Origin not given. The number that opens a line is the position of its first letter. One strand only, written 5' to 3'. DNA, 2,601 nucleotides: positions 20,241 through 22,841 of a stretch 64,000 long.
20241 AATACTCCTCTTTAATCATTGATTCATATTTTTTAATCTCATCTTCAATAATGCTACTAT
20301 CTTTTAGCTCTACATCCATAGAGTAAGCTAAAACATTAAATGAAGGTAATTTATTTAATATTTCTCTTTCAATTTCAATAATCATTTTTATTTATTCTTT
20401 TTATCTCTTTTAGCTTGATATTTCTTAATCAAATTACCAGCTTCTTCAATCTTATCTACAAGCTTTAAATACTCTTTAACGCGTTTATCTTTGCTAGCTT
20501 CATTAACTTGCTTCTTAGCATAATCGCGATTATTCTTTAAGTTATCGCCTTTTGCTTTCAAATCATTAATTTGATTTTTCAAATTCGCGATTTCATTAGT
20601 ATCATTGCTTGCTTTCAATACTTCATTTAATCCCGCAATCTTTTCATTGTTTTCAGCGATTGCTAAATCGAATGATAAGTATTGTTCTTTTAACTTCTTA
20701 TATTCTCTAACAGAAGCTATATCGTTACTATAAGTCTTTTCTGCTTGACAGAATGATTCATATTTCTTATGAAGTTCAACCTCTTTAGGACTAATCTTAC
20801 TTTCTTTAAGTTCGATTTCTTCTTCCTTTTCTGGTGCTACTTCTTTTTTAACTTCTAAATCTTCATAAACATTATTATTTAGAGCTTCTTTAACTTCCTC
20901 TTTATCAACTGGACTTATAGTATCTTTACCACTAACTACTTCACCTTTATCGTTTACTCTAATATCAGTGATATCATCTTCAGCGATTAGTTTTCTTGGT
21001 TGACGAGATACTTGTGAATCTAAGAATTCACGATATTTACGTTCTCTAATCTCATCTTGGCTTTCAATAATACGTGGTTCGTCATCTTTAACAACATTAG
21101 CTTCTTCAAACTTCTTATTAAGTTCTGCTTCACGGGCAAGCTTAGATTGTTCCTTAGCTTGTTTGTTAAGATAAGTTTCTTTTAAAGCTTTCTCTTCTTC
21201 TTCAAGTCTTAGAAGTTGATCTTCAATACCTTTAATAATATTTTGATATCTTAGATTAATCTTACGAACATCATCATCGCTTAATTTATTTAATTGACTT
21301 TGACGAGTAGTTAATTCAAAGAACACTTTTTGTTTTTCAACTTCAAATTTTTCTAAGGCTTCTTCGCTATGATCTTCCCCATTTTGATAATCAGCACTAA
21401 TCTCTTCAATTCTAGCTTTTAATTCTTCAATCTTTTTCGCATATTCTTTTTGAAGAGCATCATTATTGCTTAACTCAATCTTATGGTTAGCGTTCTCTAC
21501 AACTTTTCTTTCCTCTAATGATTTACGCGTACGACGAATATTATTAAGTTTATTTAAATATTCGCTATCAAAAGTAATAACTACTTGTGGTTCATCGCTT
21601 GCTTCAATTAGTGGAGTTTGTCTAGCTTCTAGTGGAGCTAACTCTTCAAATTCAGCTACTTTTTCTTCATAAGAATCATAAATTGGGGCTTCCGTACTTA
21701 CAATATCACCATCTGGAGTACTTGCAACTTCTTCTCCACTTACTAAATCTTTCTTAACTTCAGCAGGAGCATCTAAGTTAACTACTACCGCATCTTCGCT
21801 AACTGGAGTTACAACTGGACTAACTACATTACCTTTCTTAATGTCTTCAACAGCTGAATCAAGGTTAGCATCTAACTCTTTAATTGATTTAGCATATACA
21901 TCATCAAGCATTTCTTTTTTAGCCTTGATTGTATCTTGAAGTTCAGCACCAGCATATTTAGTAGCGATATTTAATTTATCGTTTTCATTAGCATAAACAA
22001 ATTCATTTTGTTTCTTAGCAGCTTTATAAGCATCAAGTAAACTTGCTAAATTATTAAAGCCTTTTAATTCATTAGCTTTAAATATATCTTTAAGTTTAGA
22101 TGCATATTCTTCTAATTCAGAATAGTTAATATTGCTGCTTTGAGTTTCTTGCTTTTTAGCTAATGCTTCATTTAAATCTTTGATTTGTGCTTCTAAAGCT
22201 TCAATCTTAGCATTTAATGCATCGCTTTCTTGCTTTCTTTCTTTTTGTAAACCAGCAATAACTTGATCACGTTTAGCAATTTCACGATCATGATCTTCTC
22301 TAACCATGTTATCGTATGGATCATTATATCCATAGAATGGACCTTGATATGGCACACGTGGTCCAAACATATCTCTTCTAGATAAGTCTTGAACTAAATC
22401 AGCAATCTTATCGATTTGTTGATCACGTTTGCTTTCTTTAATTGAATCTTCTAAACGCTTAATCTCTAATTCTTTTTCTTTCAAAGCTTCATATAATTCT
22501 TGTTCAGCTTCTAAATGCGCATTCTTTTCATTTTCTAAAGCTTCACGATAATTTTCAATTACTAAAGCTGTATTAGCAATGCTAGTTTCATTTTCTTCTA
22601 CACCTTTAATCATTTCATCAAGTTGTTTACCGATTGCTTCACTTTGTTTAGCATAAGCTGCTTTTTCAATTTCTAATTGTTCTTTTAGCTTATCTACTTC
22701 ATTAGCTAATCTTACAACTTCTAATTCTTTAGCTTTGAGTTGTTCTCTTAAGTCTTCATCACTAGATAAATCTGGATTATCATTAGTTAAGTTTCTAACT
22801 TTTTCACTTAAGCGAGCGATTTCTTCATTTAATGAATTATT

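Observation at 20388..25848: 1472-aa coiled-coil protein with histone-H1-like K/A/P N-terminal tail, translationally coupled to a two-TM membrane protein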

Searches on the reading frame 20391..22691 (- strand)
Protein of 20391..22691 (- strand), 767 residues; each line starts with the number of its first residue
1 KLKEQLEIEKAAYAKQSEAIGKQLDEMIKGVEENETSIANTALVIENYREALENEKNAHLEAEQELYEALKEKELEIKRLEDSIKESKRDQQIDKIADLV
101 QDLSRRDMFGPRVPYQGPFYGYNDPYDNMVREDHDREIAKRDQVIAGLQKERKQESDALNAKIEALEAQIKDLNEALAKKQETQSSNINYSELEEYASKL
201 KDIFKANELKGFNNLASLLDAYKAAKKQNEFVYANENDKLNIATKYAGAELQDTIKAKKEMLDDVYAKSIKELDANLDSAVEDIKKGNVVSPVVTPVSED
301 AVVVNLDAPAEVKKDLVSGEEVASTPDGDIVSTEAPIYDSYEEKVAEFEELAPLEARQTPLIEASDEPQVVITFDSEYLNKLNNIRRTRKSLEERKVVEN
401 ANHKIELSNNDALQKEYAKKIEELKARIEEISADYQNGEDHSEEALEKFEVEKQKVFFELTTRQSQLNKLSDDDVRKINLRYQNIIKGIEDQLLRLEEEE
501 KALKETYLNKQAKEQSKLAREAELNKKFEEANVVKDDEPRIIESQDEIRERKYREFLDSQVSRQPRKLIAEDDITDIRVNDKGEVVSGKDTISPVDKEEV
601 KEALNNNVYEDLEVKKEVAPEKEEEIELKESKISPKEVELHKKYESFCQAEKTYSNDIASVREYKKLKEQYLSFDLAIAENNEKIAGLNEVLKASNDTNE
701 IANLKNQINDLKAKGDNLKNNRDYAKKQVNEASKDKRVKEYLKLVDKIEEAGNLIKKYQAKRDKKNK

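Call 38: search_protein_representatives(alignment_id=A3)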
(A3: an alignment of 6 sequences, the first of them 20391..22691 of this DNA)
Query: 6 sequences, 779 profile positions. Proteins with E-value up to 0.001 (for the whole library): 26; up to 1e-10: 21; up to 1e-30: 14. The best 26 are listed.
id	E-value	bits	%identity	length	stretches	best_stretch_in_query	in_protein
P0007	0.0e+00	1218.8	-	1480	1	2-779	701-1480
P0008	2.5e-296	1001.8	-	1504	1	5-778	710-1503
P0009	1.2e-261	887.2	-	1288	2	4-579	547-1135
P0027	1.3e-118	414.1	-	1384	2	3-564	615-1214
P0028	2.9e-105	370.0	-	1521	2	17-639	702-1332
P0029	7.2e-99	348.8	-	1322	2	305-776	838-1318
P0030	5.3e-89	316.2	-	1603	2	3-569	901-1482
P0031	1.4e-77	278.4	-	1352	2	4-572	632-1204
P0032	1.5e-75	271.7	-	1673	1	5-774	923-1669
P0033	1.3e-66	242.2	-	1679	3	308-544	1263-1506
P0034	1.5e-66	241.9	-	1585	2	295-773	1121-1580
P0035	1.4e-61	225.5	-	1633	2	215-557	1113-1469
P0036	9.1e-61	222.8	-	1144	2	297-777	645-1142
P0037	3.1e-50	188.0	-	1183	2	313-771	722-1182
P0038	3.1e-30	121.9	-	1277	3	23-294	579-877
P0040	2.1e-20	89.3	-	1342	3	608-771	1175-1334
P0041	1.6e-15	73.2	-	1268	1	13-292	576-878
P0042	6.4e-15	71.2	-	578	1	4-174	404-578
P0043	1.6e-13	66.6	-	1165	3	14-291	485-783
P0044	1.8e-13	66.4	-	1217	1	41-291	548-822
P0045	2.4e-08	49.5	-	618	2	323-541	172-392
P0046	4.7e-07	45.2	-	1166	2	274-526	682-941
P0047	3.0e-06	42.5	-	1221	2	280-534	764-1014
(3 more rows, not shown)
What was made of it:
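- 20388..24788 (-): Giant coiled-coil protein gene, 1466 aa from the ATG (the mechanical ORF runs to the TTG at 24806). 26 relatives found in the exhaustive search (call 38).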

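Call 40: list_cluster_members(proteins=[P0027, P0028, P0029, P0030, P0031, P0032, P0033, P0034, P0036, P0037])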
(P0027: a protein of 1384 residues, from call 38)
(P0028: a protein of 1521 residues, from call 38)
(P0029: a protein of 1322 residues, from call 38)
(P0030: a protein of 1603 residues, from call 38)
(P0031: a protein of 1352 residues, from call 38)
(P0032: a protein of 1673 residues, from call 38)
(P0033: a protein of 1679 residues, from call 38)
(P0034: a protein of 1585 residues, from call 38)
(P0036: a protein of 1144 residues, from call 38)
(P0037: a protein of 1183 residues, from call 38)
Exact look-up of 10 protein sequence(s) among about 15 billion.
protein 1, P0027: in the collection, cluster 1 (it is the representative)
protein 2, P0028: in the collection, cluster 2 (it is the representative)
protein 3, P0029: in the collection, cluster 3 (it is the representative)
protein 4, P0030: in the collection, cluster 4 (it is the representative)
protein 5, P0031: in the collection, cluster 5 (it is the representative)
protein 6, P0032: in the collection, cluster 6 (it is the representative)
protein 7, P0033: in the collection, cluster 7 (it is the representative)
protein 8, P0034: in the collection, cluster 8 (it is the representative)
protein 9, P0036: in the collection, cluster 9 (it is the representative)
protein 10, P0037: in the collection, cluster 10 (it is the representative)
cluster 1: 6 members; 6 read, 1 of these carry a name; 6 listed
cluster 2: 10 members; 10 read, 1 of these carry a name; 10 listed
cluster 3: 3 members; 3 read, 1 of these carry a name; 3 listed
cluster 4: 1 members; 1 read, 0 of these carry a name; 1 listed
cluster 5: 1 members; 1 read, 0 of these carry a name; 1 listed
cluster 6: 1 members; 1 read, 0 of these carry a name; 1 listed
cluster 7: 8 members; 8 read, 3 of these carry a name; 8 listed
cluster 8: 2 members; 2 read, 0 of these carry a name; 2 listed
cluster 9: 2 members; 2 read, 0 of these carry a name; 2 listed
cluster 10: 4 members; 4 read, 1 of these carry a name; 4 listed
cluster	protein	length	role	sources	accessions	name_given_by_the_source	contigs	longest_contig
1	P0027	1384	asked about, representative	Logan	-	-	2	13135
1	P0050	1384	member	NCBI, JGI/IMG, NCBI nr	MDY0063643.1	MAG: hypothetical protein RBS25_00985 [Bacilli bacterium] | hypothetical protein | hypothetical protein [Bacilli bacterium]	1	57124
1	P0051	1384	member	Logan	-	-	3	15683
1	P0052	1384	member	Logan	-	-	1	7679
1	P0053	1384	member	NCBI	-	-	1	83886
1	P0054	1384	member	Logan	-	-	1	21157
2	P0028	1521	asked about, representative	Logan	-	-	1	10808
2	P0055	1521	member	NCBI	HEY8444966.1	MAG TPA: hypothetical protein VIK94_02430 [Bacilli bacterium]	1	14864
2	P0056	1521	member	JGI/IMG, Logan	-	-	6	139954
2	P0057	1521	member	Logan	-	-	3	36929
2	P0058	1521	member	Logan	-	-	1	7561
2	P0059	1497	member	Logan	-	-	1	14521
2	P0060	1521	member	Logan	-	-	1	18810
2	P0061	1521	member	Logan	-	-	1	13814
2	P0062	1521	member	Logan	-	-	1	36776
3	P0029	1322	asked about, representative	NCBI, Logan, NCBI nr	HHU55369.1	MAG TPA: hypothetical protein GXZ48_01570 [Acholeplasmataceae bacterium] | hypothetical protein [Acholeplasmataceae bacterium]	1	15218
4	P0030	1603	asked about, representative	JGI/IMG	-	-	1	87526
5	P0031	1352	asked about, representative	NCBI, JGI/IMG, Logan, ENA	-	-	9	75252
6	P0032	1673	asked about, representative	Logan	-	-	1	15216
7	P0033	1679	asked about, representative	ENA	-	-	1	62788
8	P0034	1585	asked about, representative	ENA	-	-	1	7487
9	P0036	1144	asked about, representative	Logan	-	-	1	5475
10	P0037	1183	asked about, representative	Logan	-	-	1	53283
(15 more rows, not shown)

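Call 42: find_encoding_contigs(protein=P0029, flank=8000, max_places=1)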
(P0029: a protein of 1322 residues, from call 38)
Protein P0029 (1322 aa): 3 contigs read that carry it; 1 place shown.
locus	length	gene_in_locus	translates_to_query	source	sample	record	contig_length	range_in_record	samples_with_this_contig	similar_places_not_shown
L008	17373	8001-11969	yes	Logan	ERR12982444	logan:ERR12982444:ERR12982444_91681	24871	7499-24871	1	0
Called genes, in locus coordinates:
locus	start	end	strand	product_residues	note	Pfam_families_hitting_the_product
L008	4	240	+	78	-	PF01106:NifU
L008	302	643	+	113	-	PF00575:S1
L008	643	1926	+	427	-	PF00342:PGI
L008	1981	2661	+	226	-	PF01520:Amidase_3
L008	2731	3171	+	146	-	PF02367:TsaE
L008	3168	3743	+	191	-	PF00814:TsaD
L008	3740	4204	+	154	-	PF00583:Acetyltransf_1, PF13673:Acetyltransf_10, PF13420:Acetyltransf_4, PF13508:Acetyltransf_7, PF08445:FR47 (weak)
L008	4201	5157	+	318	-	PF02543:Carbam_trans_N (faint), PF00814:TsaD, PF22521:HypF_C_2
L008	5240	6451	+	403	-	PF00118:Cpn60_TCP1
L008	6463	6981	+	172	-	PF02674:Colicin_V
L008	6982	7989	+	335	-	-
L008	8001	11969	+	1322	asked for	-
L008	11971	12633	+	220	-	PF03483:B3_4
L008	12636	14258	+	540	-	PF00749:tRNA-synt_1c, PF03950:tRNA-synt_1c_C, PF20974:tRNA-synt_1c_C2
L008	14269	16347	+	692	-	PF00580:UvrD-helicase, PF01443:Viral_helicase1 (faint), PF13245:AAA_19, PF13604:AAA_30 (faint), PF13087:AAA_12 (faint), PF13361:UvrD_C, PF13538:UvrD_C_2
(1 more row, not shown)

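Call 43: find_encoding_contigs(protein=P0033, flank=8000, max_places=1)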
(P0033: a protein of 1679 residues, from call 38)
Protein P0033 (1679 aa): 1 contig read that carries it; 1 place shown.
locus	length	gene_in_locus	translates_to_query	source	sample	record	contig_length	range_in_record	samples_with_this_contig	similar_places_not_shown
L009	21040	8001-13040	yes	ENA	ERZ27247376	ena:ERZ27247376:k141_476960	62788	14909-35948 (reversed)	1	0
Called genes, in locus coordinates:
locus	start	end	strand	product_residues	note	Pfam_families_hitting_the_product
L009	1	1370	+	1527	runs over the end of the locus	PF13426:PAS_9 (faint), PF13188:PAS_8 (faint), PF08447:PAS_3, PF00989:PAS (weak), PF08447:PAS_3, PF00990:GGDEF, PF00563:EAL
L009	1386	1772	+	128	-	PF06397:Desulfoferrod_N, PF01880:Desulfoferrodox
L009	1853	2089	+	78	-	PF01106:NifU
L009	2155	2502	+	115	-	PF00575:S1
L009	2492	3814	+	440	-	PF00342:PGI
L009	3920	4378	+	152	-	PF02367:TsaE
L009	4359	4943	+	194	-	PF00814:TsaD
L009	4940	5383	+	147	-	PF13673:Acetyltransf_10, PF00583:Acetyltransf_1, PF13508:Acetyltransf_7, PF08445:FR47 (weak)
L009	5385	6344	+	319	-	PF00814:TsaD, PF02543:Carbam_trans_N (weak), PF22521:HypF_C_2 (weak)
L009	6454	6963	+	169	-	-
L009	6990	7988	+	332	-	-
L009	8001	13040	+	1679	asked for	-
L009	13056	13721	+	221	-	PF03483:B3_4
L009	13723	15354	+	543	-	PF00749:tRNA-synt_1c, PF03950:tRNA-synt_1c_C, PF20974:tRNA-synt_1c_C2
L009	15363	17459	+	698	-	PF00580:UvrD-helicase, PF01443:Viral_helicase1 (faint), PF13245:AAA_19, PF13087:AAA_12 (faint), PF13361:UvrD_C, PF13538:UvrD_C_2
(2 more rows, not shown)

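Call 44: list_cluster_members(proteins=[P0038, P0040, P0041, P0043, P0044, P0046, P0047, P0045, P0042, P0035])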
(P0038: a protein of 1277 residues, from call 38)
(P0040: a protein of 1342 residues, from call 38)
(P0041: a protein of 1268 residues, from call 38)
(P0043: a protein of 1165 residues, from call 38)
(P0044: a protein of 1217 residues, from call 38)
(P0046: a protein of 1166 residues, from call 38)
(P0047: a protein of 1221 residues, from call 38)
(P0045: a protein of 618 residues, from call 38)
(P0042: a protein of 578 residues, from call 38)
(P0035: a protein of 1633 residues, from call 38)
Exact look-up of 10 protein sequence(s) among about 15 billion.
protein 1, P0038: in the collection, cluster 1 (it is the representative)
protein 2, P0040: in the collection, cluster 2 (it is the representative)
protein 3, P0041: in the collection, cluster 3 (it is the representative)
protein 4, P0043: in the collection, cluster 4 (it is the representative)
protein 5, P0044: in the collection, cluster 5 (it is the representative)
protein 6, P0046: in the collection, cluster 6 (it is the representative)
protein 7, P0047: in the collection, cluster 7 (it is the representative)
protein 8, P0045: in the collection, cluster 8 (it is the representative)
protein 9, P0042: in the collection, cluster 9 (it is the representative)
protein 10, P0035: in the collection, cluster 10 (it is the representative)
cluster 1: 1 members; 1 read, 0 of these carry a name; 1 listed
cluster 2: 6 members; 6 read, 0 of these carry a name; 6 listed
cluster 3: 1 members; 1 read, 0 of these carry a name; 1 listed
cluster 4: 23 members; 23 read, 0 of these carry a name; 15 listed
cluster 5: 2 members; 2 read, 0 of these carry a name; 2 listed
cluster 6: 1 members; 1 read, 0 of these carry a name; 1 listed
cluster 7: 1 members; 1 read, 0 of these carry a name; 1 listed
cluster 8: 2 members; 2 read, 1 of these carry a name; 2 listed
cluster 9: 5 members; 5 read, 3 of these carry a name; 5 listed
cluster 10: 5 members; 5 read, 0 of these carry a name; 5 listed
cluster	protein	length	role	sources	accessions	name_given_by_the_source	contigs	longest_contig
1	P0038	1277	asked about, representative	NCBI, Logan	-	-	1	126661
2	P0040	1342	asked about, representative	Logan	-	-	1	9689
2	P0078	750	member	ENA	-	-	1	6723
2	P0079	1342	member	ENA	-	-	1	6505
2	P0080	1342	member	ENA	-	-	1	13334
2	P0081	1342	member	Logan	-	-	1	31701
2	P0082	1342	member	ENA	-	-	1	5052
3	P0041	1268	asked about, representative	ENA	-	-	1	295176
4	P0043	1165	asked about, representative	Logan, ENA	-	-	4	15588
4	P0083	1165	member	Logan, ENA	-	-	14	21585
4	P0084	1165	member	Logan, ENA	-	-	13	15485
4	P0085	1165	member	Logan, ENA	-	-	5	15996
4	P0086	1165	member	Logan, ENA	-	-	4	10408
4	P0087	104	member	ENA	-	-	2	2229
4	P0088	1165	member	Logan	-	-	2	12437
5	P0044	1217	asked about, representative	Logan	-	-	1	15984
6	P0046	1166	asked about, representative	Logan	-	-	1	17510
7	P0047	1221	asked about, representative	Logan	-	-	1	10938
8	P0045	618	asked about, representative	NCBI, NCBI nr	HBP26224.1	MAG TPA: hypothetical protein DD618_04660, partial [Acholeplasmatales bacterium] | hypothetical protein [Acholeplasmatales bacterium]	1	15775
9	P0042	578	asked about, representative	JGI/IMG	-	hypothetical protein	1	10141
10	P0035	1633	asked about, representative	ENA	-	-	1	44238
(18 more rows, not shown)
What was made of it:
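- On Bacterial IF-like coiled-coil-rich proteins (crescentin, FilP, Scy): All names seen among the hits of the exhaustive search were unnamed MAG proteins; names were looked up for 20 of the 26 (calls 38, 40, 44).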

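Call 45: find_encoding_contigs(protein=P0041, flank=8000, max_places=1)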
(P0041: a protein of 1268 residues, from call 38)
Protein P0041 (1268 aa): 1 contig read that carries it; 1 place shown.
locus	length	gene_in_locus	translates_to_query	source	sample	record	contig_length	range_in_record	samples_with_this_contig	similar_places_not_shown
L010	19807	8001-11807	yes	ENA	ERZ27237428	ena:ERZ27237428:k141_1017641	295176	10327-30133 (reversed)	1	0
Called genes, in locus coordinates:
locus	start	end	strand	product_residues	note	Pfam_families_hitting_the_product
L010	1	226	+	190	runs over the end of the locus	PF09560:Spore_YunB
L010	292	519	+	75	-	PF01106:NifU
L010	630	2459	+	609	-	PF02368:Big_2 (faint), PF21461:HL_N-beta (faint), PF16403:Bact_surface_Ig-like (weak), PF03009:GDPD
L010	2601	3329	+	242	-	PF09479:Flg_new (weak)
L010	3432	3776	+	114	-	PF00575:S1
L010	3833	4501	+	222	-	PF01520:Amidase_3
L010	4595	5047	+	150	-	PF02367:TsaE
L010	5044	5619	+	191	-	PF00814:TsaD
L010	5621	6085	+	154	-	PF00583:Acetyltransf_1, PF13673:Acetyltransf_10, PF13420:Acetyltransf_4 (weak), PF13508:Acetyltransf_7, PF08445:FR47 (weak)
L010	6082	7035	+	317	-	PF02543:Carbam_trans_N (faint), PF00814:TsaD, PF22521:HypF_C_2 (weak)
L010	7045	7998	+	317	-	-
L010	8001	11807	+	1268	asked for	-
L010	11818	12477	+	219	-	PF03483:B3_4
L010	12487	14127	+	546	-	PF00749:tRNA-synt_1c, PF03950:tRNA-synt_1c_C, PF20974:tRNA-synt_1c_C2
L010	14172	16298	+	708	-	PF00580:UvrD-helicase, PF01443:Viral_helicase1 (faint), PF13245:AAA_19, PF13604:AAA_30 (faint), PF13361:UvrD_C, PF13538:UvrD_C_2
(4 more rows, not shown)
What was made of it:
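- Closest known: HMW2 of Mycoplasma pneumoniae. Different: The family here also occurs in a spore-former-like relative (call 45).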

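Call 46: find_encoding_contigs(protein=P0038, flank=8000, max_places=1)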
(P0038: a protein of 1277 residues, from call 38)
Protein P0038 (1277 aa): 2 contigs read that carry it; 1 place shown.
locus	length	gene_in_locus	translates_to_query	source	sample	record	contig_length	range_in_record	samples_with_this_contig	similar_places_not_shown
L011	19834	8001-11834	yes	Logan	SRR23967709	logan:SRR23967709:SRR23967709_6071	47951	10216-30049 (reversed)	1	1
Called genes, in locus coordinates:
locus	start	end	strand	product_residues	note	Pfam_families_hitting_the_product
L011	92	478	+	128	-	PF00575:S1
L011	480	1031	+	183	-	-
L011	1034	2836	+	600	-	-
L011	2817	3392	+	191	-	-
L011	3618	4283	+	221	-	PF01520:Amidase_3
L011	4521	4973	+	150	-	PF02367:TsaE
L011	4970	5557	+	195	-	PF00814:TsaD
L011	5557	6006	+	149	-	PF00583:Acetyltransf_1, PF13673:Acetyltransf_10, PF13508:Acetyltransf_7, PF08445:FR47 (faint)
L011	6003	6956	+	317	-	PF00814:TsaD, PF22521:HypF_C_2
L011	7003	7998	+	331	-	-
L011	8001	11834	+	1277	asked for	-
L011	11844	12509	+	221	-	PF03483:B3_4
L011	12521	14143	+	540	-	PF00749:tRNA-synt_1c, PF03950:tRNA-synt_1c_C, PF20974:tRNA-synt_1c_C2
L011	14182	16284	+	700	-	PF00580:UvrD-helicase, PF01443:Viral_helicase1 (faint), PF13245:AAA_19, PF13087:AAA_12 (faint), PF13361:UvrD_C, PF13538:UvrD_C_2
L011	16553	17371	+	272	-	PF01936:NYN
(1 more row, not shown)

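Call 50: predict_structure(alignment_id=A3)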
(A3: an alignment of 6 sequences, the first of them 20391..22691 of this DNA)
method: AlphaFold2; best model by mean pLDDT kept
length: 767 residues; sequences in the alignment: 6
mean_pLDDT: 74.1   pTM: 0.26
mean pLDDT of the five models: 74.1, 69.9, 69.4, 68.3, 66.7
residues with pLDDT >= 90: 245; 70-90: 296; 50-70: 58; < 50: 168
segments of 3 or more residues with pLDDT < 50: 109-125, 180-186, 289-308, 310-335, 351-372, 534-543, 561-577, 586-630
pLDDT, mean of each block of 10 residues (from residue 1): 71 81 85 85 84 82 82 84 74 76 60 36 52 77 80 81 82 69 53 88 79 83 90 93 84 90 93 90 71 33 32 28 32 48 60 39 36 71 93 94 93 92 94 89 89 93 89 88 94 93 88 82 79 47 62 69 41 47 46 37 37 33 36 76 91 89 94 95 96 91 94 96 95 93 94 89 74
secondary structure, 60 per line:
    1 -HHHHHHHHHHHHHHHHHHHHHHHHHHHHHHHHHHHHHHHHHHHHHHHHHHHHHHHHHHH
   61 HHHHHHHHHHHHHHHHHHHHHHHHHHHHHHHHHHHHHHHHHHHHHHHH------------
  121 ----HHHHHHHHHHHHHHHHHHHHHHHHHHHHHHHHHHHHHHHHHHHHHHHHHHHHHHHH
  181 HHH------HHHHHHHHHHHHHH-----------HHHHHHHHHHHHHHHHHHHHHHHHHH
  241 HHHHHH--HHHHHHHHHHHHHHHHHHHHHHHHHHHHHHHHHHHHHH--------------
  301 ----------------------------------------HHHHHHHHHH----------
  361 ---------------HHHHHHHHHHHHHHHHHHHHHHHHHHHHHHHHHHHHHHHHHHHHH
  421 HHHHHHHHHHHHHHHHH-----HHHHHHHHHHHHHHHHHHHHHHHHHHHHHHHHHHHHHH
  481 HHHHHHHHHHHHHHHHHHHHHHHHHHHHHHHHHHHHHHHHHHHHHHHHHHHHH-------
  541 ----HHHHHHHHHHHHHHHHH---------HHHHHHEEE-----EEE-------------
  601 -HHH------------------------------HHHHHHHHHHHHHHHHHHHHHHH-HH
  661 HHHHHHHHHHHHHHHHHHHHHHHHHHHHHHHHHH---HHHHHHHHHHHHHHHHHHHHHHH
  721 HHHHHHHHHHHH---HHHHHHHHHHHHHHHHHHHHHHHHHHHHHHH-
elements in order (helices of 4 or more, strands of 3 or more residues): H2-108 H125-183 H190-203 H215-246 H249-286 H341-350 H376-437 H443-533 H545-561 H571-576 E577-579 E585-587 H635-657 H659-694 H698-732 H736-766
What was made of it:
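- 22299..22373 (-): Pro/Tyr/Gly-rich linker, residues 806-830. AF2 pLDDT is below 50 (call 50).
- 21834..22298 (-): Long helix plus a compact helical bundle, residues 831-985. AF2 helices, with pLDDT 80-93 for the bundle (call 50).
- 21093..21566 (-): Two long helices (helical hairpin in the model), residues 1075-1232, opening with the conserved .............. motif. AF2 pLDDT about 90 (call 50).
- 20391..20789 (-): C-terminal four-helix region, residues 1334-1466, with a basic end (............). This is the most widely conserved part of the protein. AF2 pLDDT 89-96 (call 50).
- On SMC / MukB / RecN / Rad50 ATPases: AF2 of residues 700-1466 shows no globular head (call 50).
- On Bacterial IF-like coiled-coil-rich proteins (crescentin, FilP, Scy): AF2 gives long helices (call 50).
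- AF2 gives long helices and helical bundles separated by disordered linkers (call 50). The C-terminal 660 aa are segmented bundles and disordered linkers, unlike IF rods (call 50). AF2 shows no globular head (call 50).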
